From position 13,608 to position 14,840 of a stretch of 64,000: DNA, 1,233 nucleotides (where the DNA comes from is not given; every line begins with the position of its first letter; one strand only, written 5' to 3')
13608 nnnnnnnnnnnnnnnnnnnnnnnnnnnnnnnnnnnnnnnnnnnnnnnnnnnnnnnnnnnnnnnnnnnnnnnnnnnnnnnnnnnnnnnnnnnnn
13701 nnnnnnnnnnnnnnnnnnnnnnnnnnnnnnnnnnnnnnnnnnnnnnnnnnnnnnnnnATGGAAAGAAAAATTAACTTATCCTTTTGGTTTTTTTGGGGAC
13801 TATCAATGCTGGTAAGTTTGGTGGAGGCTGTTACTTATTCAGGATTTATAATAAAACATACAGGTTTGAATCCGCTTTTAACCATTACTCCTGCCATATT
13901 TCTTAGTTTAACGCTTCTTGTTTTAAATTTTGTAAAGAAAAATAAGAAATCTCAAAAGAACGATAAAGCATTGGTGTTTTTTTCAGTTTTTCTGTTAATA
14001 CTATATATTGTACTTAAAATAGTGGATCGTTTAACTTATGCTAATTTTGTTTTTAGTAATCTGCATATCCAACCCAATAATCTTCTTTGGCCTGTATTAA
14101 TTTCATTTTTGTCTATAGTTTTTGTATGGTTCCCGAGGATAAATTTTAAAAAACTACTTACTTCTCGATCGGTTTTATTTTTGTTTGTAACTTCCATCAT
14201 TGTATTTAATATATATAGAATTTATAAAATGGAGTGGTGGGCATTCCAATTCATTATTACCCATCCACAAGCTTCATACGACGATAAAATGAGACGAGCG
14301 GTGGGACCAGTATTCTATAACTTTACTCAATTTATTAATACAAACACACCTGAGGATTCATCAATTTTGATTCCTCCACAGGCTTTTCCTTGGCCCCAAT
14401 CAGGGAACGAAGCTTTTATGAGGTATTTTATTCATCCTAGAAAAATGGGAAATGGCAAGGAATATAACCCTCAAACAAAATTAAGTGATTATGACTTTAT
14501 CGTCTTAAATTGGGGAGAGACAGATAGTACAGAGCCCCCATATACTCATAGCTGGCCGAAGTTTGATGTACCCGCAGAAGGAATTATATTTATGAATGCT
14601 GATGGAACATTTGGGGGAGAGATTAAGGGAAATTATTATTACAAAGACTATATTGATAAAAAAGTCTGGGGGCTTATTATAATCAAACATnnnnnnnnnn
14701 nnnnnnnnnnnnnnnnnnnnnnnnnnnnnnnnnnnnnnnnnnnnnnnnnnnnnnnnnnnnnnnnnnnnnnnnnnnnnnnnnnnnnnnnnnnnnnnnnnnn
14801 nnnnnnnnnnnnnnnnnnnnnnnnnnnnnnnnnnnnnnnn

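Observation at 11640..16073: Tandem duplication of a two-gene membrane module (A-B, A'-B')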

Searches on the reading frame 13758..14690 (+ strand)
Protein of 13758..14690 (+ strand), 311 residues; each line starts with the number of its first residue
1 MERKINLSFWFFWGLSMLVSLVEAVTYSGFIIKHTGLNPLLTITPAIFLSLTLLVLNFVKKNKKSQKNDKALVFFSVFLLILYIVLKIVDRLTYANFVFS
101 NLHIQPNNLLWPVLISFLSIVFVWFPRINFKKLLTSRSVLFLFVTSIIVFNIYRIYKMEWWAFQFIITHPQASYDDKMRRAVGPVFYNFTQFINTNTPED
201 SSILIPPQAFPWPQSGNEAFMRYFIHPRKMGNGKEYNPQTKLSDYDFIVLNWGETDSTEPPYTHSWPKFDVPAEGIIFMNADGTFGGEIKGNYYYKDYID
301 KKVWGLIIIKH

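Call 5: search_protein_families(library=pfam, proteins=[window:13758-14690:+], max_evalue=1)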
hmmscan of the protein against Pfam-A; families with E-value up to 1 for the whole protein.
window:13758-14690:+ (311 aa): 1 family
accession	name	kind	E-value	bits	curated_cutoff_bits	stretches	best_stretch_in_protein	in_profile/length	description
PF20604.3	DUF6798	-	0.059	13.5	26.9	1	190-208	7-25/61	Domain of unknown function (DUF6798)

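Call 9: find_homologous_proteins(query=window:13758-14690:+)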
Query window:13758-14690:+ (311 aa): 66 proteins with E <= 0.001 among 1184 candidates.
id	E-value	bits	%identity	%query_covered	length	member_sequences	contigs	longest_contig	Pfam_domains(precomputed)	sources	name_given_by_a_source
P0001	2.0e-208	709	100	100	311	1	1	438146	-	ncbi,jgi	jgi:hypothetical protein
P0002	3.0e-180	616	85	100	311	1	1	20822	-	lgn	-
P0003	3.8e-172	590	82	100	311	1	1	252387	-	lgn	-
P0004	2.7e-153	528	72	100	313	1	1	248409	-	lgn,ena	-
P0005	1.9e-142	492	68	100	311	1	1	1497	-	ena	-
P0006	3.7e-134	465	65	100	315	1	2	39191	-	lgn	-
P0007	1.8e-127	443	62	100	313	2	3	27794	-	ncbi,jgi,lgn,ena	-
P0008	9.8e-120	418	62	93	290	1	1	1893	-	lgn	-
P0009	3.9e-112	393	57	100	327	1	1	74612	-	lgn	-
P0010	1.7e-111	390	52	100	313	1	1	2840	-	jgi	jgi:hypothetical protein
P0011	1.4e-107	378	53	100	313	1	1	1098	-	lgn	-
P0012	2.4e-106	374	53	100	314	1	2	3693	-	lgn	-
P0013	5.0e-106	372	51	100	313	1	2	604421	-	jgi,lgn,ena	jgi:hypothetical protein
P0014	1.3e-104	368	50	99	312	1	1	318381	-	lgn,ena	-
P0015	5.1e-104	366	62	80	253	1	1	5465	-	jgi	jgi:hypothetical protein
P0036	2.6e-87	311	44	100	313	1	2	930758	-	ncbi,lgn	-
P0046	5.2e-68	248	41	99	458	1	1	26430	-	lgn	-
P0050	7.2e-56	208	37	98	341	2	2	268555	-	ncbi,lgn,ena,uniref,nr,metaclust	ncbi:MAG TPA: hypothetical protein VJ481_00360 [Patescibacteria group bacterium]|uniref:Uncharacteri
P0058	7.0e-47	178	36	97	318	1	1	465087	-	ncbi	-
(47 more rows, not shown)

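Call 11: find_encoding_contigs(protein=P0036, flank=7000, max_places=2)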
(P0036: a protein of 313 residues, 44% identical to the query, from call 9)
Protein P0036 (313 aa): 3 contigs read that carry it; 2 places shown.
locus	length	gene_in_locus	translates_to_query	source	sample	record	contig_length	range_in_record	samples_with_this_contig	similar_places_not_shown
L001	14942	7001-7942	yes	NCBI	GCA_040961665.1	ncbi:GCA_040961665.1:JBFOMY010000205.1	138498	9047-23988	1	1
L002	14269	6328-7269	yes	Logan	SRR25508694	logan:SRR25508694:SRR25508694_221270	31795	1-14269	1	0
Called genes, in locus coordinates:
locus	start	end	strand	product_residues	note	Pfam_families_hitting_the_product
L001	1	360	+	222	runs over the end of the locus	PF00535:Glycos_transf_2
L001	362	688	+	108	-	PF10066:DUF2304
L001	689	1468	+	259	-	PF00535:Glycos_transf_2, PF10111:Glyco_tranf_2_2, PF13641:Glyco_tranf_2_3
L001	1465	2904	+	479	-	-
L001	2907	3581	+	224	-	PF13489:Methyltransf_23, PF13847:Methyltransf_31, PF08241:Methyltransf_11, PF08242:Methyltransf_12, PF13649:Methyltransf_25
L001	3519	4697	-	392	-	PF00535:Glycos_transf_2, PF10111:Glyco_tranf_2_2, PF13641:Glyco_tranf_2_3 (weak)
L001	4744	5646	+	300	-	-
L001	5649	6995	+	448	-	-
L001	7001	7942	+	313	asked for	-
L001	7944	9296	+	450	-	-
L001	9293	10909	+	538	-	-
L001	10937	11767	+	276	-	PF01061:ABC2_membrane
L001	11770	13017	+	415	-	PF00005:ABC_tran, PF13304:AAA_21 (faint)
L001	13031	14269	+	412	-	PF08421:Methyltransf_13, PF13489:Methyltransf_23, PF08484:Methyltransf_14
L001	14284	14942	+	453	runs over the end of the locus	-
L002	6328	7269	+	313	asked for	-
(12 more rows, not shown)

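Call 12: find_encoding_contigs(protein=P0058, flank=7000, max_places=2)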
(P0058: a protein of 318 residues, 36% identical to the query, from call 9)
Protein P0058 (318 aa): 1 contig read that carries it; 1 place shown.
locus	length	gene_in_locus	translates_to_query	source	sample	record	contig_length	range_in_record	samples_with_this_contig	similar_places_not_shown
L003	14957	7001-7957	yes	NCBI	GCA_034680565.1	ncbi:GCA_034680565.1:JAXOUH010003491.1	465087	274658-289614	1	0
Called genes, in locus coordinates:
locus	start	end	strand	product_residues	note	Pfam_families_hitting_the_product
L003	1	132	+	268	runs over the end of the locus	PF01073:3Beta_HSD, PF01370:Epimerase, PF04321:RmlD_sub_bind, PF02719:Polysacc_synt_2, PF16363:GDP_Man_Dehyd, PF01073:3Beta_HSD (weak), PF07993:NAD_binding_4 (weak)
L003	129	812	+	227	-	PF00535:Glycos_transf_2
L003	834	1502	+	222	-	PF01209:Ubie_methyltran, PF05401:NodS, PF02353:CMAS (weak), PF13489:Methyltransf_23, PF13847:Methyltransf_31, PF08241:Methyltransf_11, PF08242:Methyltransf_12, PF13649:Methyltransf_25, +1 more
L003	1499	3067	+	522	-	-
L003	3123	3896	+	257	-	PF01209:Ubie_methyltran, PF06080:DUF938, PF10294:Methyltransf_16 (weak), PF13489:Methyltransf_23, PF08241:Methyltransf_11, PF08242:Methyltransf_12, PF13649:Methyltransf_25, PF13847:Methyltransf_31, +1 more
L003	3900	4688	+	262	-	PF07021:MetW, PF13489:Methyltransf_23, PF13847:Methyltransf_31, PF08241:Methyltransf_11, PF08242:Methyltransf_12, PF13649:Methyltransf_25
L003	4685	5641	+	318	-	-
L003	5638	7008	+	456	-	-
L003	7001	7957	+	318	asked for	-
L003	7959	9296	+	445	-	-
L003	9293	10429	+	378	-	PF13439:Glyco_transf_4, PF20706:GT4-conflict, PF00534:Glycos_transf_1, PF13692:Glyco_trans_1_4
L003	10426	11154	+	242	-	PF01209:Ubie_methyltran (weak), PF13489:Methyltransf_23, PF08003:Methyltransf_9 (weak), PF07021:MetW, PF13649:Methyltransf_25, PF13847:Methyltransf_31, PF08241:Methyltransf_11, PF08242:Methyltransf_12, +1 more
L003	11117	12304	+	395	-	PF13439:Glyco_transf_4 (weak), PF20706:GT4-conflict, PF00534:Glycos_transf_1, PF13692:Glyco_trans_1_4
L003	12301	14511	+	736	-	-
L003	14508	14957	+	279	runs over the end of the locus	PF13847:Methyltransf_31, PF08241:Methyltransf_11, PF13649:Methyltransf_25 (faint)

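Call 13: find_encoding_contigs(protein=P0046, flank=7000, max_places=2)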
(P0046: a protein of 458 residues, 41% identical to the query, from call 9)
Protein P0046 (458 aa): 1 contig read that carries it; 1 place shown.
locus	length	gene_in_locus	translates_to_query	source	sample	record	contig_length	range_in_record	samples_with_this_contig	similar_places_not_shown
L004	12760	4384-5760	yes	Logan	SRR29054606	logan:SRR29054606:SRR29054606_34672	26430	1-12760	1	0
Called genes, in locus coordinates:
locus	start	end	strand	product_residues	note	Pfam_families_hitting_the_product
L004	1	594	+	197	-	?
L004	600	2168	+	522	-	-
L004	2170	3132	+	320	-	-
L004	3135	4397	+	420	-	-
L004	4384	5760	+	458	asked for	-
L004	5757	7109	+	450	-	PF13231:PMT_2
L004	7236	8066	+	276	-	PF01061:ABC2_membrane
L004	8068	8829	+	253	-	PF00005:ABC_tran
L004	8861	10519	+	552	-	PF00534:Glycos_transf_1, PF13578:Methyltransf_24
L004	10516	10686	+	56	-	-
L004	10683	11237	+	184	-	PF01380:SIS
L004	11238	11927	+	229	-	PF00834:Ribul_P_3_epim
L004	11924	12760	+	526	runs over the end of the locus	-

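Call 25: predict_structure(alignment_id=A1)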
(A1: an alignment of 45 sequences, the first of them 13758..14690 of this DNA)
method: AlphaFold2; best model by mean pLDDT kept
length: 311 residues; sequences in the alignment: 45
mean_pLDDT: 90.8   pTM: 0.65
mean pLDDT of the five models: 90.8, 90.2, 88.8, 87.6, 86.4
residues with pLDDT >= 90: 210; 70-90: 94; 50-70: 7; < 50: 0
segments of 3 or more residues with pLDDT < 50: none
pLDDT, mean of each block of 10 residues (from residue 1): 90 95 91 92 93 89 73 93 92 84 92 93 82 85 94 85 84 91 94 97 95 94 95 83 93 91 93 97 94 95 96 88
secondary structure, 60 per line:
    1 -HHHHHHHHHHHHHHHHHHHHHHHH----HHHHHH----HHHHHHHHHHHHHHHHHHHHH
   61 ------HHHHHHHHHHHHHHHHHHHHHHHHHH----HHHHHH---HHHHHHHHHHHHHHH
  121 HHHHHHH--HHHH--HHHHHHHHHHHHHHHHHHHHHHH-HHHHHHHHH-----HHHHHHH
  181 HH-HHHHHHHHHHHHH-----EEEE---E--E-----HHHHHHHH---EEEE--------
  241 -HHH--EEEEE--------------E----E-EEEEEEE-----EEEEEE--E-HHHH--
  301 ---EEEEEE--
elements in order: H2-25 H30-35 H40-60 H67-92 H97-102 H106-127 H130-133 H136-158 H160-168 H174-182 H184-196 E202-205 H218-225 E229-232 E247-251 E273-279 E285-290 H295-298 E304-309
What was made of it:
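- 13758..14693 (+): A': partner protein, copy 2 (311 aa). It has about 5 TM helices (N-terminus inside) and an alpha/beta domain (about residues 170-311) outside. The AF2 model has pLDDT 90.8 (call 25).
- A's architecture: the AF2 model has pLDDT 90.8, with about 5 TM helices and a C-terminal alpha/beta domain (call 25).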

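Call 27: search_protein_representatives(alignment_id=A1)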
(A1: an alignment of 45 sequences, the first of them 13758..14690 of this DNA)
Query: 45 sequences, 312 profile positions. Proteins with E-value up to 0.001 (for the whole library): 837; up to 1e-10: 546; up to 1e-30: 267. The best 150 are listed.
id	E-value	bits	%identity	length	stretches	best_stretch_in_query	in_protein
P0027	4.7e-120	417.0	-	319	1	4-312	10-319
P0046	8.9e-115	399.7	-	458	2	4-312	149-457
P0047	2.1e-114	398.5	-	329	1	4-312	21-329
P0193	5.8e-104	364.1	-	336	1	5-312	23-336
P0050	2.5e-103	362.1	-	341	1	4-311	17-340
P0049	2.1e-102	359.0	-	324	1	4-312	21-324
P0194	5.9e-102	357.5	-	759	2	3-312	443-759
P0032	1.6e-100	352.8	-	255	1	62-312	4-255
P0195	2.8e-99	348.7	-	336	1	4-312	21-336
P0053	9.0e-99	347.1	-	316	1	7-312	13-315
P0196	9.6e-93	327.3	-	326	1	4-312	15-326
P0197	1.2e-92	327.0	-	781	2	3-312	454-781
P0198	1.9e-92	326.3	-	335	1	3-311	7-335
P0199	1.0e-90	320.7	-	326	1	7-312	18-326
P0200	1.2e-89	317.1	-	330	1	5-312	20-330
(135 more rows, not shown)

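Call 30: fold_search(model_id=the predicted structure, library=pdb)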
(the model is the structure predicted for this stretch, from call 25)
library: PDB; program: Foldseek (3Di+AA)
matches with E <= 10: 239; with E <= 0.001: 0
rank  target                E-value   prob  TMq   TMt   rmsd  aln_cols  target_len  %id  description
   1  3cgg_B                3.8e-01  0.14  0.18  0.26   9.5       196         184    9  Crystal structure of TehB-like SAM-dependent methyltransferase (NP_600671.1) from Corynebacterium glutamicum ATCC 1303 (released 2008-03-18)
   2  9x6w_B                5.0e-01  0.12  0.12  0.16   9.7        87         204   10  Crystal structure of NodD-EBD (Effector Binding Domain) from Rhizobium leguminosarum bv. vicae 3841 (released 2025-12-24)
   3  5j4z_BC               5.9e-01  0.33  0.18  0.21   9.6       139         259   13  Architecture of tight respirasome (released 2016-09-21)
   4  8if8_B                5.9e-01  0.08  0.18  0.11  18.9       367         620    8  Arabinosyltransferase AftA (released 2023-05-31)
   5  6s7o_A                6.2e-01  0.18  0.17  0.10  13.7       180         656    9  Cryo-EM structure of human oligosaccharyltransferase complex OST-A (released 2019-12-18)
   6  5x0n_E                6.6e-01  0.08  0.12  0.16  15.9       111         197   13  Regulatory domain of variant C227S AphB from Vibrio vulnificus (released 2017-05-10)
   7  7l4s_D                6.9e-01  0.13  0.13  0.18  13.7        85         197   13  Crystal structure of the OxyR regulatory domain of Shewanella oneidensis MR-1, reduced form (released 2022-02-09)
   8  3t22_A                7.3e-01  0.10  0.12  0.16  11.6        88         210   14  Crystal structure of OxyR mutant from Porphyromonas gingivalis (released 2013-04-17)
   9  9x6w_C                7.7e-01  0.10  0.12  0.16  10.7        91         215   12  Crystal structure of NodD-EBD (Effector Binding Domain) from Rhizobium leguminosarum bv. vicae 3841 (released 2025-12-24)
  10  4y0m_F                8.6e-01  0.07  0.11  0.15  13.5        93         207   16  The reduced form of OxyR regulatory domain from Psedomonas aeruginosa (released 2015-04-29)
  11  8ucj_c                9.1e-01  0.18  0.17  0.19   9.5       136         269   13  CryoEM structure of Komagataella pastoris Cytochrome c oxidase (11 subunits) in complex with human VMAT2 (released 2024-10-09)
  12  1gd9_A                9.6e-01  0.30  0.13  0.11   4.8        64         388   12  CRYSTALL STRUCTURE OF PYROCOCCUS PROTEIN-A1 (released 2001-09-22)
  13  9x6w_D                1.0e+00  0.08  0.12  0.15   9.5        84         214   11  Crystal structure of NodD-EBD (Effector Binding Domain) from Rhizobium leguminosarum bv. vicae 3841 (released 2025-12-24)
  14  8sbf_A                1.1e+00  0.08  0.13  0.14  16.3       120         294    7  Full-length structure of the LysR-type transcriptional regulator, ACIAD0746, from Acinetobacter baylyi (released 2024-04-17)
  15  1dju_A                1.1e+00  0.30  0.14  0.12   4.6        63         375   14  CRYSTAL STRUCTURE OF AROMATIC AMINOTRANSFERASE FROM PYROCOCCUS HORIKOSHII OT3 (released 2001-04-11)
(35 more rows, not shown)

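Call 36: search_solved_structures(query=A1, max_evalue=10, show_alignments=1)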
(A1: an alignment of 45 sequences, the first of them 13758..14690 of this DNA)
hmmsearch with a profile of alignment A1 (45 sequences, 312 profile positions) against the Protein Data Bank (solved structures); distinct sequences matched with E-value up to 10: 2.
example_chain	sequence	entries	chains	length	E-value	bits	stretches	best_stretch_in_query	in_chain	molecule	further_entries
8ba0_K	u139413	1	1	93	4.5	9.7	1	40-119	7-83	NADH-ubiquinone oxidoreductase chain 4L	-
8b9z_K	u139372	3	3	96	7.9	8.9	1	40-119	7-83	NADH-ubiquinone oxidoreductase chain 4L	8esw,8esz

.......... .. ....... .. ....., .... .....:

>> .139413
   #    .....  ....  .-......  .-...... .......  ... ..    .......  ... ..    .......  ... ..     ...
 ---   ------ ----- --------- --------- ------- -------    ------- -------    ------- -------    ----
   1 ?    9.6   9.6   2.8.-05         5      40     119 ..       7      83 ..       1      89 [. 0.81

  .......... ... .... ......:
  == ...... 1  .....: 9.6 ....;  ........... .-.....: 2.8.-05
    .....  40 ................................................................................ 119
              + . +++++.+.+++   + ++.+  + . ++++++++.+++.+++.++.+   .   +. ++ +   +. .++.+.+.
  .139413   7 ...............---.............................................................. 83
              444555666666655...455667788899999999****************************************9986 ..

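Call 39: find_related_loci(query=A3, collection=genome_contigs, flank=6000)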
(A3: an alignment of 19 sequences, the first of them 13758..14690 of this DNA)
Query A3 (311 aa) in genome_contigs; peptide patterns used: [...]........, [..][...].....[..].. (x = any residue, [..] = any of these).
29 stretches matched a pattern; 3 encode a relative of the query (tblastn E <= 1e-3); 3 distinct loci.
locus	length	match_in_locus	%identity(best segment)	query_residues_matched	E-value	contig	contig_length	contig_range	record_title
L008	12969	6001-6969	37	5-310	5e-65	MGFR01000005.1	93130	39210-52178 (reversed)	MAG: Candidatus Woesebacteria bacterium RBG_13_46_13 RBG_13_scaffold_25, whole genome shotgun sequence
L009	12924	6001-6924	38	9-309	8e-64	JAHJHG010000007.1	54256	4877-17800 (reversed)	MAG: Patescibacteria group bacterium isolate Modern_marine_planktonic.mb.16 Modern_marine_plan.mb.16_k141_695771, whole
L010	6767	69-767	41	82-307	2e-47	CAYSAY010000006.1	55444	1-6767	MAG TPA_asm: uncultured Gammaproteobacteria bacterium isolate ERP113451_co1_283 genome assembly, contig: NODE_439_length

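Call 40: find_related_loci(query=A3, collection=metagenome_contigs, flank=6000)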
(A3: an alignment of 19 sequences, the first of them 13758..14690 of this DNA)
Query A3 (311 aa) in metagenome_contigs; peptide patterns used: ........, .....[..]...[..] (x = any residue, [..] = any of these).
176 stretches matched a pattern; 19 encode a relative of the query (tblastn E <= 1e-3); 19 distinct loci.
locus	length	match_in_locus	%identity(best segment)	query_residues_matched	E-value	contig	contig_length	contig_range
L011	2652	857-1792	53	1-311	2e-113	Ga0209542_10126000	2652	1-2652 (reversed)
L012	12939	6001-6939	51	1-311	1e-110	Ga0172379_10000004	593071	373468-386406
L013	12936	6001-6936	50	1-311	6e-107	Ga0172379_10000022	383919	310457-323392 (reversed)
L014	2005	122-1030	43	9-310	6e-75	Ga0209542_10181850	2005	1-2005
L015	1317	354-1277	43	3-310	3e-77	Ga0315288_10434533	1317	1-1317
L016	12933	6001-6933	39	5-310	4e-65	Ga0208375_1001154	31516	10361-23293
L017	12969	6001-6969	37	5-310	2e-64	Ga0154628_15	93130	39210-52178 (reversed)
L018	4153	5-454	64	164-311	1e-64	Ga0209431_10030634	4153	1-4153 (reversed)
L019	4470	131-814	47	83-309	5e-64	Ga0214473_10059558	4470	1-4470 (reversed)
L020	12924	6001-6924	38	9-309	3e-63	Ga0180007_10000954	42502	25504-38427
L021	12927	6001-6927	38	9-310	2e-60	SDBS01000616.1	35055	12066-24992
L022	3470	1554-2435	38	13-310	2e-60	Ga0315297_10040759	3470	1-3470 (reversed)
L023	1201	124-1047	36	15-310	1e-63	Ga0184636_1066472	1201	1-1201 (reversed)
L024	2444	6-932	40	9-310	2e-60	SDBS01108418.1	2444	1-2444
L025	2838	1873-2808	38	5-307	2e-57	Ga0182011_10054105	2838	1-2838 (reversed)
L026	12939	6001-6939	62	1-311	4e-128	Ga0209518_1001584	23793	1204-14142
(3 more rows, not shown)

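Call 47: search_protein_families(library=pfam, alignment_id=A1, max_evalue=1)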
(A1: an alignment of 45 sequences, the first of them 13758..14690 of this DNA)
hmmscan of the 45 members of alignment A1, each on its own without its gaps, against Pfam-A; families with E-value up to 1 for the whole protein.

A. member 1, window:13758-14690:+ (311 aa): 1 family
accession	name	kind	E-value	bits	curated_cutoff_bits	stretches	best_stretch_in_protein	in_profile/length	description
PF20604.3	DUF6798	-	0.059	13.5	26.9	1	190-208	7-25/61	Domain of unknown function (DUF6798)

B. families by the number of members that match (of 45 scanned): 35 families (the first 25 are shown)
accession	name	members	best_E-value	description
PF20604.3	DUF6798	9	0.0015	Domain of unknown function (DUF6798)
PF03595.22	SLAC1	2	0.00071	Voltage-dependent anion channel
PF17857.7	AAA_lid_1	2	0.0014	AAA+ lid domain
PF07937.16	DUF1686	2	0.1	Protein of unknown function (DUF1686)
PF13567.11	DUF4131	2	0.24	Domain of unknown function (DUF4131)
PF20136.4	DUF6526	2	0.41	Family of unknown function (DUF6526)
PF25592.1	DUF7937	1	0.00083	Domain of unknown function (DUF7937)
PF04193.19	PQ-loop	1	0.00085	PQ loop repeat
PF00344.25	SecY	1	0.0054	SecY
PF12459.13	DltX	1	0.012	D-Ala-teichoic acid biosynthesis protein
PF21014.2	Slowpoke_C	1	0.036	Ca2+-activated K+ channel Slowpoke, TrkA_C like domain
PF12841.12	YvrJ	1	0.04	YvrJ protein family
PF00499.25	Oxidored_q3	1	0.067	NADH-ubiquinone/plastoquinone oxidoreductase chain 6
PF23900.1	PRS2_N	1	0.069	PRS2 N-terminal domain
PF01292.26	Ni_hydr_CYTB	1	0.077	Prokaryotic cytochrome b561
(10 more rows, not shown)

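Call 49: search_protein_families(library=pfam, proteins=[L001:9293-10906:+, L003:12301-14508:+], max_evalue=1)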
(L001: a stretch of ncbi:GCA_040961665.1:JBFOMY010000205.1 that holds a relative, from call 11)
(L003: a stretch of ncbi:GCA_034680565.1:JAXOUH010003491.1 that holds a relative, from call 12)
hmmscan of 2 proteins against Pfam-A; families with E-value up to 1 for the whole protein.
L001:9293-10906:+ (538 aa): 1 family
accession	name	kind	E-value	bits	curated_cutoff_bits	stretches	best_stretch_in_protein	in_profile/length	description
PF02367.23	TsaE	-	0.0045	17.4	26.6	1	373-470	20-114/128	Threonylcarbamoyl adenosine biosynthesis protein TsaE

L003:12301-14508:+ (736 aa): 1 family
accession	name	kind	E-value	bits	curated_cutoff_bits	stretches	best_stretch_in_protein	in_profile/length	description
PF10144.15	SMP_2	-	0.041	14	28.9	1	13-81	20-89/159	Bacterial virulence factor haemolysin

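Call 56: find_encoding_contigs(protein=P0194, flank=6000, max_places=2)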
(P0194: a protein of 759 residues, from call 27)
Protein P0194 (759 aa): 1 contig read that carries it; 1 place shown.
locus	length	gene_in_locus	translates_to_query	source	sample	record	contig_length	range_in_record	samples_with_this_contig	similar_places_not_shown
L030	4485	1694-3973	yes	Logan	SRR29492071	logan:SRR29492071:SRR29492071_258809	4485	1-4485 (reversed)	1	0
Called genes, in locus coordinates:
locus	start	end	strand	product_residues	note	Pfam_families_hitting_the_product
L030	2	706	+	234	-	?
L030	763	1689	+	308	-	-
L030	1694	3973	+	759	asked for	-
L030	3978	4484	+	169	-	?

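Call 58: search_protein_families(library=ncbifam, proteins=[window:13758-14690:+], max_evalue=0.1)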
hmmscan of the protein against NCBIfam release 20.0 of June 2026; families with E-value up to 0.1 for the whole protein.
window:13758-14690:+ (311 aa): 0 families
